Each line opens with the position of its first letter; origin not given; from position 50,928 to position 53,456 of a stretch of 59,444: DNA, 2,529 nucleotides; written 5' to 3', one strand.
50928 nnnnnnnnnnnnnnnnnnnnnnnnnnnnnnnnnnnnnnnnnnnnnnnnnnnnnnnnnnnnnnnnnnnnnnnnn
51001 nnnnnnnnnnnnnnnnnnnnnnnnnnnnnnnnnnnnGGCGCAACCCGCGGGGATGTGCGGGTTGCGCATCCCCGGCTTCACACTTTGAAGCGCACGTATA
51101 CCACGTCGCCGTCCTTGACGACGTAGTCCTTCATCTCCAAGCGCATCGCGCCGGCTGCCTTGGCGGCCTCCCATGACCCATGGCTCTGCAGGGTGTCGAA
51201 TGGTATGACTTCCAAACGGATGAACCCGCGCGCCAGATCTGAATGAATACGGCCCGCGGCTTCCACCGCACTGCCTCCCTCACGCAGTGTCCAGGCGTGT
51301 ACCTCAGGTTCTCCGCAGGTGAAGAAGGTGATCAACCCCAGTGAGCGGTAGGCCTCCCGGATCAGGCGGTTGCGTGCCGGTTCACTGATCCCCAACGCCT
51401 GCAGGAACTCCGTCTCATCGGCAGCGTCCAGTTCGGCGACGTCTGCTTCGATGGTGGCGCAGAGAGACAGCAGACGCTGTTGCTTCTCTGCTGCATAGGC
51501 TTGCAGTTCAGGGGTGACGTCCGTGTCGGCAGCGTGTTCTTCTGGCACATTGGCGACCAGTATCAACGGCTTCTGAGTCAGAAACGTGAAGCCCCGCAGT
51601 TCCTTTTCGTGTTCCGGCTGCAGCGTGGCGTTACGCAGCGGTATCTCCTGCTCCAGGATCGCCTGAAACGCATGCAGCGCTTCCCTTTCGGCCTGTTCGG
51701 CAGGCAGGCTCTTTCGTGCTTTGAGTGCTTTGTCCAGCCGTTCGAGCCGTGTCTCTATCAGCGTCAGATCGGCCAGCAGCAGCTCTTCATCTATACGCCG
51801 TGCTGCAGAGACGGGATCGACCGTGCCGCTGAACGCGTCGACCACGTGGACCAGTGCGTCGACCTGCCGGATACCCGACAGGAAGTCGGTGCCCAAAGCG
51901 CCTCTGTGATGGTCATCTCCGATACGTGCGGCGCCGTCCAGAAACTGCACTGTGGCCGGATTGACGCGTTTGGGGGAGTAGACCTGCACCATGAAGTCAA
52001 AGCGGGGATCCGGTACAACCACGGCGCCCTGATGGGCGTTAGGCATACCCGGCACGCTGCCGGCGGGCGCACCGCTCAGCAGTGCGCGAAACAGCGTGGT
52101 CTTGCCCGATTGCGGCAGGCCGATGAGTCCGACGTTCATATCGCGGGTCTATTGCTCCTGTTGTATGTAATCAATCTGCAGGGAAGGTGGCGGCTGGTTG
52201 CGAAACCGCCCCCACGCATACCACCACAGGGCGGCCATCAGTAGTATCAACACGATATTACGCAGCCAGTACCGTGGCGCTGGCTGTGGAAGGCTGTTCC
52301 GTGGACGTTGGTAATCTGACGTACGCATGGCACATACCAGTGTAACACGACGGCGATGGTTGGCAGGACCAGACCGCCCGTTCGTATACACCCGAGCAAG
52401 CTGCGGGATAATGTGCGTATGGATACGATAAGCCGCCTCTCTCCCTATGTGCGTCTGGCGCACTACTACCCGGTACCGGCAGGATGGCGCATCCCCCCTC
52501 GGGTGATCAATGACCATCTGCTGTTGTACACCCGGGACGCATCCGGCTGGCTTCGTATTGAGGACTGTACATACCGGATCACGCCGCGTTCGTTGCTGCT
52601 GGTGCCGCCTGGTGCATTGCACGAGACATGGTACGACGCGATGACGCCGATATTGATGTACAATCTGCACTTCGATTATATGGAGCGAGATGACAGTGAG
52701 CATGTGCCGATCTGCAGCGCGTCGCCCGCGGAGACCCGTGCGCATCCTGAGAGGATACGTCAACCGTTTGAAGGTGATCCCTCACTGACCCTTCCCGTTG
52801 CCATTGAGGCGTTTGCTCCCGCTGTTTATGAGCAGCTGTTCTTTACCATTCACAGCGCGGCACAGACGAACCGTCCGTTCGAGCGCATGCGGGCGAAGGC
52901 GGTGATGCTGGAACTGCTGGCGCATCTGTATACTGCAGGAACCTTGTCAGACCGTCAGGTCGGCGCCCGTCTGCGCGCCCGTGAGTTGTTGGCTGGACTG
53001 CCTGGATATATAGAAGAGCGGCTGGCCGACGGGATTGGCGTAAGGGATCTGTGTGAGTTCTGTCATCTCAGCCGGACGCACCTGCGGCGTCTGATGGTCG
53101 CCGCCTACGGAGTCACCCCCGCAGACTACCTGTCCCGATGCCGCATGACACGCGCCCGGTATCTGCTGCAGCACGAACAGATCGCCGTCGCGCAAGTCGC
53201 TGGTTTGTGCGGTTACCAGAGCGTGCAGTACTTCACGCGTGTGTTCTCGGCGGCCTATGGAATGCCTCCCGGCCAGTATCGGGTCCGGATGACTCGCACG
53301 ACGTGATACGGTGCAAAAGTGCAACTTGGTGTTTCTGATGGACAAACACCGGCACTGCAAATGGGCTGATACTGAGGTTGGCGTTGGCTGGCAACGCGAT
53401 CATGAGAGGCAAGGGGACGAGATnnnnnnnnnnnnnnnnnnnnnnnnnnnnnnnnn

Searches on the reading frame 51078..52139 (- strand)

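Call 79: search_protein_families(library=pfam, proteins=[window:51078-52139:-], max_evalue=0.00001)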
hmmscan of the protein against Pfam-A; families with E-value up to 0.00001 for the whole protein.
window:51078-52139:- (353 aa): 2 families
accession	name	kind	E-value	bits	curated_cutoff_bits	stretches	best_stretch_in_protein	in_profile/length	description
PF06071.19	YchF-GTPase_C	-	3.6e-31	107.5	27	1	269-351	1-83/84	Protein of unknown function (DUF933)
PF01926.29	MMR_HSR1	-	2.4e-06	28.1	21.9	0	2-110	1-92/113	50S ribosome-binding GTPase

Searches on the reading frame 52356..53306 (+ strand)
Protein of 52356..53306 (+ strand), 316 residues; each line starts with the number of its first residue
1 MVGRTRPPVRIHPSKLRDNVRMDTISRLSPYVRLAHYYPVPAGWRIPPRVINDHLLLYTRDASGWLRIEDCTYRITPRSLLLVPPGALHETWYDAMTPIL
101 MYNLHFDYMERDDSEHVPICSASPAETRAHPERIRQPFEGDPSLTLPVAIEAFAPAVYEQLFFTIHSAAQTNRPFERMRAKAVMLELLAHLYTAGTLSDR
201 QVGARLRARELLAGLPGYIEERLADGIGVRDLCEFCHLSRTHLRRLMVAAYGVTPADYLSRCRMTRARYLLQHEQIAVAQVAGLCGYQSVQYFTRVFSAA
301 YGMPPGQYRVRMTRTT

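Call 79: search_protein_families(library=pfam, proteins=[window:52356-53306:+], max_evalue=0.00001)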
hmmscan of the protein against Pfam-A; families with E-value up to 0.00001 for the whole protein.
window:52356-53306:+ (316 aa): 3 families
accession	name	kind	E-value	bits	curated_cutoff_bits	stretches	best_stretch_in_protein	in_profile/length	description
PF12833.13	HTH_18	-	1.8e-20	73.5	33.6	1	232-309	1-78/80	Helix-turn-helix domain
PF00165.29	HTH_AraC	-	5.1e-18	65.2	26.6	2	271-309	1-41/42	Bacterial regulatory helix-turn-helix proteins, AraC family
PF02311.25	AraC_binding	-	4.1e-07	30.2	21.1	1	42-107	12-77/135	AraC-like ligand binding domain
